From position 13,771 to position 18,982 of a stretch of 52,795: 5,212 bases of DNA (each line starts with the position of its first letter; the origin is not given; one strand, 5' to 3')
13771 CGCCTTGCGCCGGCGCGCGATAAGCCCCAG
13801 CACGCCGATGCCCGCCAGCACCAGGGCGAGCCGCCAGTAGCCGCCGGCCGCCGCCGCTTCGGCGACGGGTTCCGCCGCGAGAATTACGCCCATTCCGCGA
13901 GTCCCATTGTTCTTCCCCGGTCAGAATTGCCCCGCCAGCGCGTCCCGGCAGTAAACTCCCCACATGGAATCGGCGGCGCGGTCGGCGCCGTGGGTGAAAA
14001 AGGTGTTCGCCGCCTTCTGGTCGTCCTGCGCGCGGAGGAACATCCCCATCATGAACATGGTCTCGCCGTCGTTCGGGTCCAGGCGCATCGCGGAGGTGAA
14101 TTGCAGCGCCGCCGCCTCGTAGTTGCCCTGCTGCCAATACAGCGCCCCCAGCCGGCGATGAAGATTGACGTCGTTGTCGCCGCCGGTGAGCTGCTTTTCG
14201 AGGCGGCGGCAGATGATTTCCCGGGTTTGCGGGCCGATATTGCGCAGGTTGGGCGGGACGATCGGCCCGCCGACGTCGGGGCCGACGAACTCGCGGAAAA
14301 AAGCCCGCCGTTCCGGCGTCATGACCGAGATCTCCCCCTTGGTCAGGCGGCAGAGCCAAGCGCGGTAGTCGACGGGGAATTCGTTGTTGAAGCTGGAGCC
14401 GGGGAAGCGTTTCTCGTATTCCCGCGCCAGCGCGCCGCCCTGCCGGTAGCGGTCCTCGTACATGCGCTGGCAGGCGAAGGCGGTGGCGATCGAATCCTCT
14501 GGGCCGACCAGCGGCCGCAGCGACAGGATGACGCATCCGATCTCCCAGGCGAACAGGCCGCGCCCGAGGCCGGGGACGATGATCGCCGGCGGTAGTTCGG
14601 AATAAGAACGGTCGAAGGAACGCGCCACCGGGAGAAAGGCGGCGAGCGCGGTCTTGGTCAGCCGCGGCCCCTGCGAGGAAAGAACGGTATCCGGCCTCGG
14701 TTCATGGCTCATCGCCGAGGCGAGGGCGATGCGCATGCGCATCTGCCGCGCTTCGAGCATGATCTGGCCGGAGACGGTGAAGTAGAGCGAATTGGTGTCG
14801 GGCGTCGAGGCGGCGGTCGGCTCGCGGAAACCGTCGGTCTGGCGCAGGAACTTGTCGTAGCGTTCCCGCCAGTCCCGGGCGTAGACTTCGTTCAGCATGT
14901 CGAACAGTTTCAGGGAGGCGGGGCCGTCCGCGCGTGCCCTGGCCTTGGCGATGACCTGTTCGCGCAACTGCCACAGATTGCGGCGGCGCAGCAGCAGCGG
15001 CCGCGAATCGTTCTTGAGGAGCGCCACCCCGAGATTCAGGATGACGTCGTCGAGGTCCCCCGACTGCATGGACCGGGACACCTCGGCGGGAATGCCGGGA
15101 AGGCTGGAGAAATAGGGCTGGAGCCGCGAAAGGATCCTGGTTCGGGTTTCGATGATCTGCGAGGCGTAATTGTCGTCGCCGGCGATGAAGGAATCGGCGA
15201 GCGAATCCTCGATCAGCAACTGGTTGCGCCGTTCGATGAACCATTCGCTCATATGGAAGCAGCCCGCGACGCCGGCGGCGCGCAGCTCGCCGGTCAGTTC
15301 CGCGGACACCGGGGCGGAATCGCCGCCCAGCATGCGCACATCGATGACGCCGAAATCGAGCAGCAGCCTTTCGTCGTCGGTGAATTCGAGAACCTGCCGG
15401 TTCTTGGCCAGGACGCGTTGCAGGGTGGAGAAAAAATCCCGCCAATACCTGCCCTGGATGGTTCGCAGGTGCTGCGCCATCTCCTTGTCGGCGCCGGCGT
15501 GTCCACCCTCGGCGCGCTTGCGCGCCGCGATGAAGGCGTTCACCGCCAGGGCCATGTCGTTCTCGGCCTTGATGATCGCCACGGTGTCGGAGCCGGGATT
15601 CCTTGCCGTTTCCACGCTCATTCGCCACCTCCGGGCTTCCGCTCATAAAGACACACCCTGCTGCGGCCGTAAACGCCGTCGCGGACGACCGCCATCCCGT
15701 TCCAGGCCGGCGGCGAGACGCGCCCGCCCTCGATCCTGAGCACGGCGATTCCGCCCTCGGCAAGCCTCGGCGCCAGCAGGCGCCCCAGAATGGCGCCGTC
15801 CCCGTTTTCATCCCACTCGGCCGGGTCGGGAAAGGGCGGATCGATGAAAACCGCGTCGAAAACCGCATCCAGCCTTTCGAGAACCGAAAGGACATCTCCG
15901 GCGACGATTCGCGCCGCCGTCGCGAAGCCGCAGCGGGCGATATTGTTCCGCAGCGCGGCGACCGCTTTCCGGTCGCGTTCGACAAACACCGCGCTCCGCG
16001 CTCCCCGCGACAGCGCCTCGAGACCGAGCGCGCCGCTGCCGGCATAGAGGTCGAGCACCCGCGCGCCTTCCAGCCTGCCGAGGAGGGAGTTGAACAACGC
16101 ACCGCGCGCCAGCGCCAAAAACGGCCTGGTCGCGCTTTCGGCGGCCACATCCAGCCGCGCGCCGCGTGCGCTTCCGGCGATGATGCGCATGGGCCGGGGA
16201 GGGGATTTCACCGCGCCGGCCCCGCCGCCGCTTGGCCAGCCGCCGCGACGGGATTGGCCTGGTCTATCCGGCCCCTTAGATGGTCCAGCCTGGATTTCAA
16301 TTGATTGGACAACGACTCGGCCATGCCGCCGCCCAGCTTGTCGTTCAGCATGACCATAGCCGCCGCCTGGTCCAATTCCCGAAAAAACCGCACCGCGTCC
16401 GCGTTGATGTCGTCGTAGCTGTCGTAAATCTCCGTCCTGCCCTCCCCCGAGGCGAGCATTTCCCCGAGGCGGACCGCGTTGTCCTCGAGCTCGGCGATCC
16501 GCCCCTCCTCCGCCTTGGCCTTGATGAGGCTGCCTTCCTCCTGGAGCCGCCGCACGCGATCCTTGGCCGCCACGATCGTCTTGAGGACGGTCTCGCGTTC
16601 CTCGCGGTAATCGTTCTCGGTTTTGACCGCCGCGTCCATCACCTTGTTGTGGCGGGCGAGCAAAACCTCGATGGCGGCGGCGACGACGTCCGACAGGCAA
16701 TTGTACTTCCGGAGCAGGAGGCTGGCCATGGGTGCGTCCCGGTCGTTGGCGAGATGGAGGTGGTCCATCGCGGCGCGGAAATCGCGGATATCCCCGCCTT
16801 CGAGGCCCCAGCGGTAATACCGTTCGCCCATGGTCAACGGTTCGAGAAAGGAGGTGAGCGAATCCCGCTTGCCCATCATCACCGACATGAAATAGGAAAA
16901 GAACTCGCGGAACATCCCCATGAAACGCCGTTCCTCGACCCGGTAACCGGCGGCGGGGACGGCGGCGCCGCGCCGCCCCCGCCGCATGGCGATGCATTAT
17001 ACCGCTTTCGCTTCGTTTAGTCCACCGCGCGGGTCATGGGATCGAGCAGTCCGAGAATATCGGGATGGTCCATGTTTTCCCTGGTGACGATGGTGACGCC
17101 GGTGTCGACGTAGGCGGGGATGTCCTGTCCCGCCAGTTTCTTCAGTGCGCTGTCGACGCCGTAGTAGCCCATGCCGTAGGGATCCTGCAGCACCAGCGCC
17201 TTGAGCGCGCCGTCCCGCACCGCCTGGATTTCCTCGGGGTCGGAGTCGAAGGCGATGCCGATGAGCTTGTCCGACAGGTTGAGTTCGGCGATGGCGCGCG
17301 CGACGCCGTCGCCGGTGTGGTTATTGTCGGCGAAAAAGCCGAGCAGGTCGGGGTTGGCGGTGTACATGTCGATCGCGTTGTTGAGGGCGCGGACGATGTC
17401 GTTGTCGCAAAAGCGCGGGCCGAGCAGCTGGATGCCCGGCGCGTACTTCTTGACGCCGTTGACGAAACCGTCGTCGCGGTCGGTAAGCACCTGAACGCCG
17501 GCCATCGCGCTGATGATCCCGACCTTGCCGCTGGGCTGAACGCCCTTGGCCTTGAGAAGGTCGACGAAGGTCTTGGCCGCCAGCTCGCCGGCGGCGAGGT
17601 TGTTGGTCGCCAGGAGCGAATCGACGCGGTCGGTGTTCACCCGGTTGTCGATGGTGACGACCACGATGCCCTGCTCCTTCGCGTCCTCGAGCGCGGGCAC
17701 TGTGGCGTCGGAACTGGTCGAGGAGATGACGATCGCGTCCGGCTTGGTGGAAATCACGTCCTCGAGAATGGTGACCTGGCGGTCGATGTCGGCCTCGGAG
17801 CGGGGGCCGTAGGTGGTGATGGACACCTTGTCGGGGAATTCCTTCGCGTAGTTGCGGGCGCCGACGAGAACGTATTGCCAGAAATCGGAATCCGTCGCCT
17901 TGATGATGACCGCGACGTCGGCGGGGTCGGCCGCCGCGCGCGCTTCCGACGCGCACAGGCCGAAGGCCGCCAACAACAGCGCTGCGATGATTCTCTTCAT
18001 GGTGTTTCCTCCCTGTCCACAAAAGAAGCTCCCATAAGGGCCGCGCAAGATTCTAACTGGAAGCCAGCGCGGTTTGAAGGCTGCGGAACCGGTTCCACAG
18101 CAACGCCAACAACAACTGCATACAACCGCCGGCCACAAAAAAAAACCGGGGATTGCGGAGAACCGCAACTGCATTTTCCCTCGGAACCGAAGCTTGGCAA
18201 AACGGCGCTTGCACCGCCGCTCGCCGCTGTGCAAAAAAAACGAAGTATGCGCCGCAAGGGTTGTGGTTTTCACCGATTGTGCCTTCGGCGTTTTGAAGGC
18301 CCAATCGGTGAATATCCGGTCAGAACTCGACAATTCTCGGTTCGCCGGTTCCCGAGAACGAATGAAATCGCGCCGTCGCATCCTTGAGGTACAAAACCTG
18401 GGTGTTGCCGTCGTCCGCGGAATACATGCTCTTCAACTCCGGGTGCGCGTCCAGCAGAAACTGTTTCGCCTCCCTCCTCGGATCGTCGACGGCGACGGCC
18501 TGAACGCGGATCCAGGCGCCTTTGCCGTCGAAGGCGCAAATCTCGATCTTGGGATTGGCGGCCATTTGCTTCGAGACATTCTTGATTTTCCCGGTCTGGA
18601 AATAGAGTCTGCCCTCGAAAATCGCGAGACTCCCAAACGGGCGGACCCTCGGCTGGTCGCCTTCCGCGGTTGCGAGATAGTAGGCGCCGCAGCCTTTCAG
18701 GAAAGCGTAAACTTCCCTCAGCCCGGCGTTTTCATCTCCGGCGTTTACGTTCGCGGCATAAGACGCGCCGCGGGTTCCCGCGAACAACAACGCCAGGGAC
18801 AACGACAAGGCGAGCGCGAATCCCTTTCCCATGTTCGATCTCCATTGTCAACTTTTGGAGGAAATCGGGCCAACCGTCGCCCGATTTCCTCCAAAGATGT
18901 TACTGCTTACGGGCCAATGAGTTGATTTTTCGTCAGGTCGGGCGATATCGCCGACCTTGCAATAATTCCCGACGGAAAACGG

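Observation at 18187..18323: One loop sequence, (A/C)AACCGCC, presented on at least four unrelated hairpin stems across two repeat families, with stems kept by compensatory changes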

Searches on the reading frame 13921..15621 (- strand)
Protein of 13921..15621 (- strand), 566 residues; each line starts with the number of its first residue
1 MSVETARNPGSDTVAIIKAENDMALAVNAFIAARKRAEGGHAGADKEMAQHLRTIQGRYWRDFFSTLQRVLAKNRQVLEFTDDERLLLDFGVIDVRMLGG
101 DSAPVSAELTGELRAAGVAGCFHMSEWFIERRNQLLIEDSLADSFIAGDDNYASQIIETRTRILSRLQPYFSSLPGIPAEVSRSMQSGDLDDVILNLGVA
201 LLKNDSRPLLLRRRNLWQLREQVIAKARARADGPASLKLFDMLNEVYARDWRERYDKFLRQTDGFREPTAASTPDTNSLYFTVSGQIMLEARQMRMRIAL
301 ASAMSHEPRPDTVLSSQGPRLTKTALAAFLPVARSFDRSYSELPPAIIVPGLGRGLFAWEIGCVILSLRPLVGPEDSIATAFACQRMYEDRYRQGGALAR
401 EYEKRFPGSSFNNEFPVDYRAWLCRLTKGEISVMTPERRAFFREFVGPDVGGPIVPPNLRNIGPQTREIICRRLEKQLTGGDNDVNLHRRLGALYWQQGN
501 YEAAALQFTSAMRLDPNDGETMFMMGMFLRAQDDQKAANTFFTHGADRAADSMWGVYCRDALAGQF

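Call 58: search_protein_families(library=pfam, proteins=[window:13921-15621:-])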
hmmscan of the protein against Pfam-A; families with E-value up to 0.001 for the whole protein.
window:13921-15621:- (566 aa): 4 families
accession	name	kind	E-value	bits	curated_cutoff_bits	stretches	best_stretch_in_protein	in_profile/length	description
PF07719.23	TPR_2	-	3.4e-06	27.2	27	1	487-518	3-34/34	Tetratricopeptide repeat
PF00515.34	TPR_1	-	6.1e-05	23.1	27.8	1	487-518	3-34/34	Tetratricopeptide repeat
PF13428.12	TPR_14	-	0.00011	22.9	23.5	0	486-526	2-42/44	Tetratricopeptide repeat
PF13424.12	TPR_12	-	0.00017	22.2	30.1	0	477-515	35-75/77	Tetratricopeptide repeat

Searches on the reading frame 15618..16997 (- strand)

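Call 58: search_protein_families(library=pfam, proteins=[window:15618-16997:-])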
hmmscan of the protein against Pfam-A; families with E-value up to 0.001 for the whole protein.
window:15618-16997:- (459 aa): 4 families
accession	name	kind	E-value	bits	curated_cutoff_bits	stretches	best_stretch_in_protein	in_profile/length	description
PF03602.21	Cons_hypoth95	-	1.7e-38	132.5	24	1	270-451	1-181/182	Conserved hypothetical protein 95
PF05175.20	MTS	-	8.8e-09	35.7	23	1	309-394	30-113/170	Methyltransferase small domain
PF13649.12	Methyltransf_25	-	0.00039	21.5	27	1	314-385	1-70/97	Methyltransferase domain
PF06325.19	PrmA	-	0.00061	19.8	22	1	310-370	161-222/296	Ribosomal protein L11 methyltransferase (PrmA)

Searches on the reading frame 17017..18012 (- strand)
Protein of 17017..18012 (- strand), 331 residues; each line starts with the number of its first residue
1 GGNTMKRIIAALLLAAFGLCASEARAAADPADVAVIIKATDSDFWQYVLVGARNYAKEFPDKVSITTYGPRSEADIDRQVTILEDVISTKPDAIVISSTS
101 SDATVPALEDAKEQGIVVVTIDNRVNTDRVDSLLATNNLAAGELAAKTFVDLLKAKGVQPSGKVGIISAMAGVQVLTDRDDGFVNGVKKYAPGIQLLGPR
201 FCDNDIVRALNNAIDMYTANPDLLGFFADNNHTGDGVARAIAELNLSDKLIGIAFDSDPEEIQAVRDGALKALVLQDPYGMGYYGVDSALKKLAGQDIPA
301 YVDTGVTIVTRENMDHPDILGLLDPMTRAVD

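Call 12: search_protein_families(library=pfam, proteins=[window:17017-18012:-])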
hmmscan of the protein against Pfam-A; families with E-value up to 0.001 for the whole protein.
window:17017-18012:- (331 aa): 2 families
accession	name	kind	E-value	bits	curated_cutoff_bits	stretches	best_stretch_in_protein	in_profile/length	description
PF13407.12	Peripla_BP_4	-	9.1e-57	193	35.1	1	33-296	1-257/258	Periplasmic binding protein domain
PF00532.27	Peripla_BP_1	-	2.2e-07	31.1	22.2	1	33-246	4-207/281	Periplasmic binding proteins and sugar binding domain of LacI family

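Call 68: find_homologous_proteins(query=window:17017-18012:-, max_evalue=1e-60)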
Query window:17017-18012:- (331 aa): 534 proteins with E <= 1e-60 among 8000 candidates; the best 120 are listed.
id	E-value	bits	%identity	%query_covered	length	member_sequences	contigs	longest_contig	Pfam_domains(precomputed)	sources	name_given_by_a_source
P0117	7.0e-207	704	100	99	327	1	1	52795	PF00532.28,PF13407.13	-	-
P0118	4.8e-186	635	89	99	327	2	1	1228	PF00532.28,PF13407.13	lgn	-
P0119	1.5e-163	562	79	98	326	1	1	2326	PF00532.28,PF13407.13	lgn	-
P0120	1.9e-162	558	78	98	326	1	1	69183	PF00532.28,PF13407.13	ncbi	-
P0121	9.9e-148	510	72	99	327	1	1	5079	PF00532.28,PF13407.13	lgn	-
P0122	2.8e-130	452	65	96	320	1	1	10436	PF00532.28,PF13407.13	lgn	-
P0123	8.4e-126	438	62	98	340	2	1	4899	PF00532.28,PF13407.13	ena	-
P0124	1.2e-125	437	68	91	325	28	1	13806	PF00532.28,PF13407.13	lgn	-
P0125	4.1e-124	432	66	95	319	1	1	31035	PF00532.28,PF13407.13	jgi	jgi:ribose transport system substrate-binding protein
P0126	6.5e-124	431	66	91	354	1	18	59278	PF00532.28,PF13407.13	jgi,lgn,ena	-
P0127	7.3e-124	431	66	97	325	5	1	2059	PF00532.28,PF13407.13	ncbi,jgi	jgi:ribose transport system substrate-binding protein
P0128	4.0e-123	429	60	98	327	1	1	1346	PF00532.28,PF13407.13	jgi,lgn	jgi:ribose transport system substrate-binding protein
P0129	4.7e-123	428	63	98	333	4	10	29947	PF00532.28,PF13407.13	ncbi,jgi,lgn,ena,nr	ncbi:MAG TPA: ABC transporter substrate-binding protein [Spirochaetia bacterium]|nr:ABC transporter 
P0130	2.2e-122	426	65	98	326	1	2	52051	PF00532.28,PF13407.13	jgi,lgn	jgi:ribose transport system substrate-binding protein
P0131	6.1e-122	425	67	91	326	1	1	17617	PF00532.28,PF13407.13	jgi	jgi:ribose transport system substrate-binding protein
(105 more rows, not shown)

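Call 69: find_encoding_contigs(protein=P0120, flank=10000, max_places=2)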
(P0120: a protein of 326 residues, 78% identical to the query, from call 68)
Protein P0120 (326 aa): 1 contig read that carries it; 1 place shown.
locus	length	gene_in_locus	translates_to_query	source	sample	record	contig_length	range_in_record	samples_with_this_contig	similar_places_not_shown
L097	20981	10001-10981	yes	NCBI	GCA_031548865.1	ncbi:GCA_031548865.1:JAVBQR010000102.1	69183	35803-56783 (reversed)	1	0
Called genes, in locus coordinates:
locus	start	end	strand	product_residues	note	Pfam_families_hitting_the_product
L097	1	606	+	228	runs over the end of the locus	-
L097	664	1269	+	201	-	PF03748:FliL (weak)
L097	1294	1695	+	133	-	PF28396:SepQ_C (weak), PF01052:FliMN_C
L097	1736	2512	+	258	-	PF00149:Metallophos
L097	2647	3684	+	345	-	PF00356:LacI, PF00532:Peripla_BP_1, PF13407:Peripla_BP_4, PF13377:Peripla_BP_3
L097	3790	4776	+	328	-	PF00248:Aldo_ket_red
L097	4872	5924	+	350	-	PF00532:Peripla_BP_1 (weak), PF13407:Peripla_BP_4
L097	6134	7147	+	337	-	PF02653:BPD_transp_2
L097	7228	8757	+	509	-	PF00005:ABC_tran, PF13304:AAA_21 (faint), PF00005:ABC_tran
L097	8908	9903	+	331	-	PF02653:BPD_transp_2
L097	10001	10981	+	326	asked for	PF00532:Peripla_BP_1, PF13407:Peripla_BP_4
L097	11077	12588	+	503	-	PF00005:ABC_tran, PF13304:AAA_21 (faint), PF00005:ABC_tran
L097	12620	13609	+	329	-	PF02653:BPD_transp_2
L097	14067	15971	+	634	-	PF00005:ABC_tran, PF13304:AAA_21 (faint)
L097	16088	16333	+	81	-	-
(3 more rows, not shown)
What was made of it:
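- Tried and rejected: The closest relative of the flanking gene lies in MAG QR, in a different neighbourhood (calls 68, 69).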

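Call 70: find_encoding_contigs(protein=P0119, flank=10000, max_places=2)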
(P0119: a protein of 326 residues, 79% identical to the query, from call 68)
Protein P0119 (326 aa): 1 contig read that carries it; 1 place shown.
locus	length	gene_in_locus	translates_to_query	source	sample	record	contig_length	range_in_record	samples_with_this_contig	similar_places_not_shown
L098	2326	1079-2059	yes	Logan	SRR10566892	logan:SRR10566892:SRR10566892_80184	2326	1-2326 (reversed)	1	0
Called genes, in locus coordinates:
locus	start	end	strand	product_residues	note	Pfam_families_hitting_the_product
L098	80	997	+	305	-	PF00294:PfkB, PF08543:Phos_pyr_kin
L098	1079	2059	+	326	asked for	PF00532:Peripla_BP_1, PF13407:Peripla_BP_4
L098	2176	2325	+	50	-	?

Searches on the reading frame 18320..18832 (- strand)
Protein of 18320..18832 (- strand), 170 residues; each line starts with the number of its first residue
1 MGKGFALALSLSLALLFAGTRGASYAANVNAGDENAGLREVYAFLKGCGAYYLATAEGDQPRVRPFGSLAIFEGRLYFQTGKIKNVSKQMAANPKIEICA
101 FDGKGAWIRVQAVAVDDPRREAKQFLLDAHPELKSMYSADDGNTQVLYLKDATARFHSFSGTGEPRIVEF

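Call 12: search_protein_families(library=pfam, proteins=[window:18320-18832:-])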
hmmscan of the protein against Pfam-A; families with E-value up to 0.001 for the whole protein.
window:18320-18832:- (170 aa): 1 family
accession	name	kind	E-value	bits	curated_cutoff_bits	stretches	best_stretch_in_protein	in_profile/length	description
PF01243.27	PNPOx_N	-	9.5e-08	32.9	28.1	1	40-123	4-84/120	Pyridoxamine 5'-phosphate oxidase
